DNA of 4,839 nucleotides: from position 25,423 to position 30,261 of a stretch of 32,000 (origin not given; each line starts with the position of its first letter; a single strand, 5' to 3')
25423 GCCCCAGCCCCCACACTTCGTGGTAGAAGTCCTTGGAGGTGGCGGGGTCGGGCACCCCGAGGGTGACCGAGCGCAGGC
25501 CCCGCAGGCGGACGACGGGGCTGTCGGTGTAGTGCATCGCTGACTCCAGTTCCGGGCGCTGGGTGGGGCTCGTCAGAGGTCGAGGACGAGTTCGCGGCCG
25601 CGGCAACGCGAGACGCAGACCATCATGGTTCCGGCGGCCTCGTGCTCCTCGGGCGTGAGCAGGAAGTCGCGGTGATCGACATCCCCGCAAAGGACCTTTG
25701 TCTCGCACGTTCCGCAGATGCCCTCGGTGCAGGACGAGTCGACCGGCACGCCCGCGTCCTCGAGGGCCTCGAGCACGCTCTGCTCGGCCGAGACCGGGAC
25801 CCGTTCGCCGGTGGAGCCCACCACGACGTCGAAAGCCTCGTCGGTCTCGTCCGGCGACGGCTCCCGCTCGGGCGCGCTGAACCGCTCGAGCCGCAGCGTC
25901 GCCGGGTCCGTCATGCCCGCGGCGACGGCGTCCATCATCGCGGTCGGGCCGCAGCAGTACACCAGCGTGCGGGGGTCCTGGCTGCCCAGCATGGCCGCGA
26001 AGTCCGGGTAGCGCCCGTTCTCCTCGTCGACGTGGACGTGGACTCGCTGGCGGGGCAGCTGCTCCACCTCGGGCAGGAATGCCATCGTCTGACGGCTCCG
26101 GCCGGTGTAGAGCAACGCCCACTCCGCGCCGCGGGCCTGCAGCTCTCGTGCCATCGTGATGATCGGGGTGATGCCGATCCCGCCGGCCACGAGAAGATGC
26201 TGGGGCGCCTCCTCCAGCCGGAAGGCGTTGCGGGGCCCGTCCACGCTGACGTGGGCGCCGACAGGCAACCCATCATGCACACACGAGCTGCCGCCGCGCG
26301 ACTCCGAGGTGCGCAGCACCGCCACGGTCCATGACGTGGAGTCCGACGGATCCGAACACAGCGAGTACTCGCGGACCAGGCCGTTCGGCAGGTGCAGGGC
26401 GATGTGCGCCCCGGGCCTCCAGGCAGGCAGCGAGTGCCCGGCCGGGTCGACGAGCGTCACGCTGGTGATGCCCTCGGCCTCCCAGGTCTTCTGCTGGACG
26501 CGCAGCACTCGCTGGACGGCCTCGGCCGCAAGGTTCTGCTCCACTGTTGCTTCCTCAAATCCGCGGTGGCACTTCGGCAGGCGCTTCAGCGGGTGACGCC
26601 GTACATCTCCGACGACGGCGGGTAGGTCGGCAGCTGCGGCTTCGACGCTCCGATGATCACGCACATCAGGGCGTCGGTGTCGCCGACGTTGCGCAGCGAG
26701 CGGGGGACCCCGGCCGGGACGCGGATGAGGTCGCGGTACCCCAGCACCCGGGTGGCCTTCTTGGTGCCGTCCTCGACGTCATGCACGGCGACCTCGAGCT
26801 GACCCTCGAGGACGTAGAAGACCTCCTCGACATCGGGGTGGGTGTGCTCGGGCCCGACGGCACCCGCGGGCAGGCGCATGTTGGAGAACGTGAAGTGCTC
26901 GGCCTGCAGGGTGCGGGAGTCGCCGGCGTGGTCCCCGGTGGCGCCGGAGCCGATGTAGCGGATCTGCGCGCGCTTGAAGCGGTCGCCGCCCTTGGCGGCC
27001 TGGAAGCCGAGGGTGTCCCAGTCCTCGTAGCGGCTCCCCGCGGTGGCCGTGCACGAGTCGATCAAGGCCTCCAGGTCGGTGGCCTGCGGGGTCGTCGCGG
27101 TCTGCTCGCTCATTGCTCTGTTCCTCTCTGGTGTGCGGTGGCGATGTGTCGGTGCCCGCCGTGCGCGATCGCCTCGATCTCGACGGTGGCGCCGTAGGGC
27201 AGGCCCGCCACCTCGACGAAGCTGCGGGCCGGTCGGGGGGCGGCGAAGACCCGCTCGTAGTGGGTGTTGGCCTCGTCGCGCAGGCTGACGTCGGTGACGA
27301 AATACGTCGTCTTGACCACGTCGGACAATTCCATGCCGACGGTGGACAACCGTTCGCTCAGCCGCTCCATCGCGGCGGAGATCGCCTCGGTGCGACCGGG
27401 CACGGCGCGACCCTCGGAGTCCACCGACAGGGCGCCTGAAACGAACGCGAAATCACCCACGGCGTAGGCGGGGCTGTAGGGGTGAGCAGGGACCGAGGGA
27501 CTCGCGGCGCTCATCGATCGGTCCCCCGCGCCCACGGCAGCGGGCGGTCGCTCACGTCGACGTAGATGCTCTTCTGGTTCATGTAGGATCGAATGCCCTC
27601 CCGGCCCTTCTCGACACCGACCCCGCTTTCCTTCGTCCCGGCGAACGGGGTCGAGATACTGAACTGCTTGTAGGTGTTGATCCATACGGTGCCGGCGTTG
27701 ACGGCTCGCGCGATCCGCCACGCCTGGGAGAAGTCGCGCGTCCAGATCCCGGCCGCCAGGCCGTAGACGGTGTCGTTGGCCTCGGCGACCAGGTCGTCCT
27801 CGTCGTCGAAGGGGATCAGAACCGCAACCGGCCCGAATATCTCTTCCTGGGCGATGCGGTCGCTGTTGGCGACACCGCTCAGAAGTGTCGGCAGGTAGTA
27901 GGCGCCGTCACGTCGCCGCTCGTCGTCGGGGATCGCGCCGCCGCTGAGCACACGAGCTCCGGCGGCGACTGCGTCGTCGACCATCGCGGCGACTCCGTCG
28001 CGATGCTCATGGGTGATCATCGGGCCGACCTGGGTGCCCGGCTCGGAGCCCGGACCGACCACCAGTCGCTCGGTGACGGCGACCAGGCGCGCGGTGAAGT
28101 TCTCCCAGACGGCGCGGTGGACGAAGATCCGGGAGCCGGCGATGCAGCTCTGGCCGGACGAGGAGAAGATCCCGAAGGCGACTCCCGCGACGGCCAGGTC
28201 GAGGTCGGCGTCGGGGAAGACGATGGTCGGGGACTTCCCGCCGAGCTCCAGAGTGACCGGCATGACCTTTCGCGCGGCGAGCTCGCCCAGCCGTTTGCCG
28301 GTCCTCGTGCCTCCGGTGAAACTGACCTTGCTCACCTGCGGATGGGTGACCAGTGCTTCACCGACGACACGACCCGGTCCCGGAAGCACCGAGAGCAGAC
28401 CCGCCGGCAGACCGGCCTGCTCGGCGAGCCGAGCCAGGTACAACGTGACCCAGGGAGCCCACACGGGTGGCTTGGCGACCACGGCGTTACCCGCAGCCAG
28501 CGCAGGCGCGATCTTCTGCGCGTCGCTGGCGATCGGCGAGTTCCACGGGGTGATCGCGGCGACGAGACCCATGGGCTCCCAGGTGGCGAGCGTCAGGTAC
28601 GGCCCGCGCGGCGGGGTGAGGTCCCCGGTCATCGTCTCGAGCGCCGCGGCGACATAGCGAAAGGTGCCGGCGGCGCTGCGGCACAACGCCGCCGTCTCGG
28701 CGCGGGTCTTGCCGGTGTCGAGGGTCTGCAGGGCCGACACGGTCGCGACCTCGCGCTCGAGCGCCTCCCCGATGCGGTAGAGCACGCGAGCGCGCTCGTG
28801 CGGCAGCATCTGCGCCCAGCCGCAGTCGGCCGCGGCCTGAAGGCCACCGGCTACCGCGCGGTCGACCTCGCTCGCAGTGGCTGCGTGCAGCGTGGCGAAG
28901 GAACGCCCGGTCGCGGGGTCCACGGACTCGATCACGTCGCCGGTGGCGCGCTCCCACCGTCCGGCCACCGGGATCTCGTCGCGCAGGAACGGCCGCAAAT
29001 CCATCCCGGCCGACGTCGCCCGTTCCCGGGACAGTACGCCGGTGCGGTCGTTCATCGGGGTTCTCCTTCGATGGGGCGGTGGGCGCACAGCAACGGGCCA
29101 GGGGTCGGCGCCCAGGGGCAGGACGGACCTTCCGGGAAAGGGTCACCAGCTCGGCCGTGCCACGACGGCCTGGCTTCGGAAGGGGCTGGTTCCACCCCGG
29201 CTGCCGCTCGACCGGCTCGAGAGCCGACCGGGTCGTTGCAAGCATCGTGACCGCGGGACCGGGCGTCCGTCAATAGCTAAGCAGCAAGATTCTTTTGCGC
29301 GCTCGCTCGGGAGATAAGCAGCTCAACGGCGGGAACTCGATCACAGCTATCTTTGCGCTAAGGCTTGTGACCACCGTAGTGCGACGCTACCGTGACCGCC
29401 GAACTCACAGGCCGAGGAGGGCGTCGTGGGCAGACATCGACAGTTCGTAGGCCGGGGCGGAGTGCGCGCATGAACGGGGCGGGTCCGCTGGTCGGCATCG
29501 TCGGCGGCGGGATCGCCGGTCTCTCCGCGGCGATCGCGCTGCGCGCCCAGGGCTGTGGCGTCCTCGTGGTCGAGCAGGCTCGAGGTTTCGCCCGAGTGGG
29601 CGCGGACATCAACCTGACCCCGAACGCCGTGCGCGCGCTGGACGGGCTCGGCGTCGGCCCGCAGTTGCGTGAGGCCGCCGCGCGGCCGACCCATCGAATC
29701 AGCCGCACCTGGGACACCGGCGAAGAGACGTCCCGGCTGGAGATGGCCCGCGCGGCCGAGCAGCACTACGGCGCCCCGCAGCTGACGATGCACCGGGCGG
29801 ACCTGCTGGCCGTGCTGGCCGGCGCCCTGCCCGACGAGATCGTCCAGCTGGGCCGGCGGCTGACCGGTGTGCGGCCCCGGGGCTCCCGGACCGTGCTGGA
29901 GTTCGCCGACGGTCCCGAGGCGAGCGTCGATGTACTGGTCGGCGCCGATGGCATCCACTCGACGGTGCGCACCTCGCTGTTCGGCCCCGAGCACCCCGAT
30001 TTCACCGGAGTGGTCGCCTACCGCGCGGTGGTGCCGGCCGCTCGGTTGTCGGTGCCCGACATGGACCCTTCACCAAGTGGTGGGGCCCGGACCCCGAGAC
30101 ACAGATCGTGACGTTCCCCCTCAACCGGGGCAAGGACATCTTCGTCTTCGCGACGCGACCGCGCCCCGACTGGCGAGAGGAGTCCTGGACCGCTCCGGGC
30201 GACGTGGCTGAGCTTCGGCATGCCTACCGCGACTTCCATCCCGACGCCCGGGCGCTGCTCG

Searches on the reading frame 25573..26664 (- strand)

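Call 66: search_protein_families(library=pfam, proteins=[window:25573-26664:-], max_evalue=0.001)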
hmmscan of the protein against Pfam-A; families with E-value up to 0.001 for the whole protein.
window:25573-26664:- (363 aa): 4 families
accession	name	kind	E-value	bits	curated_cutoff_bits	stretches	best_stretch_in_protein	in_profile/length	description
PF00111.32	Fer2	-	3.7e-12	46.5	21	1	285-354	6-76/77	2Fe-2S iron-sulfur cluster binding domain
PF00175.26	NAD_binding_1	-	4.8e-09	37.3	22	1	158-248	1-108/109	Oxidoreductase NAD-binding domain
PF22290.1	DmmA-like_N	-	4e-05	24.5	33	1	151-249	16-112/124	Dimethylamine monooxygenase subunit DmmA-like, N-terminal domain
PF08030.17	NAD_binding_6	-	8e-05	23.2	22.2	0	157-177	5-25/156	Ferric reductase NAD binding domain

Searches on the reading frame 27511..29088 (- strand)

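Call 66: search_protein_families(library=pfam, proteins=[window:27511-29088:-], max_evalue=0.001)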
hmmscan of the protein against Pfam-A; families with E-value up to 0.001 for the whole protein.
window:27511-29088:- (525 aa): 1 family
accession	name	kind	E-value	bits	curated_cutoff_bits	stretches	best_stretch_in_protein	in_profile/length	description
PF00171.27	Aldedh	-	6.8e-160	533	23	1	45-508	1-461/461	Aldehyde dehydrogenase family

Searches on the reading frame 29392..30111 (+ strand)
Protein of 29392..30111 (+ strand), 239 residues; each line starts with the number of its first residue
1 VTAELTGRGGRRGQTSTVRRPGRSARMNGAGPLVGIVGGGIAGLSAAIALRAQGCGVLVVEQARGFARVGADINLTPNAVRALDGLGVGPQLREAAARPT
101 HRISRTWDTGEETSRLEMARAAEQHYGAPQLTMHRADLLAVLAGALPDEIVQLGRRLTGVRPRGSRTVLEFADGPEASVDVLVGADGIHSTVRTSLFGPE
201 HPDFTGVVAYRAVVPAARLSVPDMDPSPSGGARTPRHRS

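Call 66: search_protein_families(library=pfam, proteins=[window:29392-30111:+], max_evalue=0.001)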
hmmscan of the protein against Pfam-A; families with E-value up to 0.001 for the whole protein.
window:29392-30111:+ (239 aa): 6 families
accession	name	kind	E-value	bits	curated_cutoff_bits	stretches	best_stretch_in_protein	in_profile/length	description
PF01494.25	FAD_binding_3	-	2.7e-13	50.3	22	1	34-196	4-167/349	FAD binding domain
PF13450.12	NAD_binding_8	-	3.8e-07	30.7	21.9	1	36-65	1-30/68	NAD(P)-binding Rossmann-like domain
PF04820.20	Trp_halogenase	-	9e-05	21.9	21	1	34-107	2-81/458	Tryptophan halogenase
PF07992.20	Pyr_redox_2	-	0.00056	19.9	26.1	1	36-66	5-35/291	Pyridine nucleotide-disulphide oxidoreductase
PF01266.30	DAO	-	0.00061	19.8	27.9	1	34-67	2-35/353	FAD dependent oxidoreductase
PF00890.30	FAD_binding_2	-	0.00085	19.1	20.4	1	36-65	4-33/414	FAD binding domain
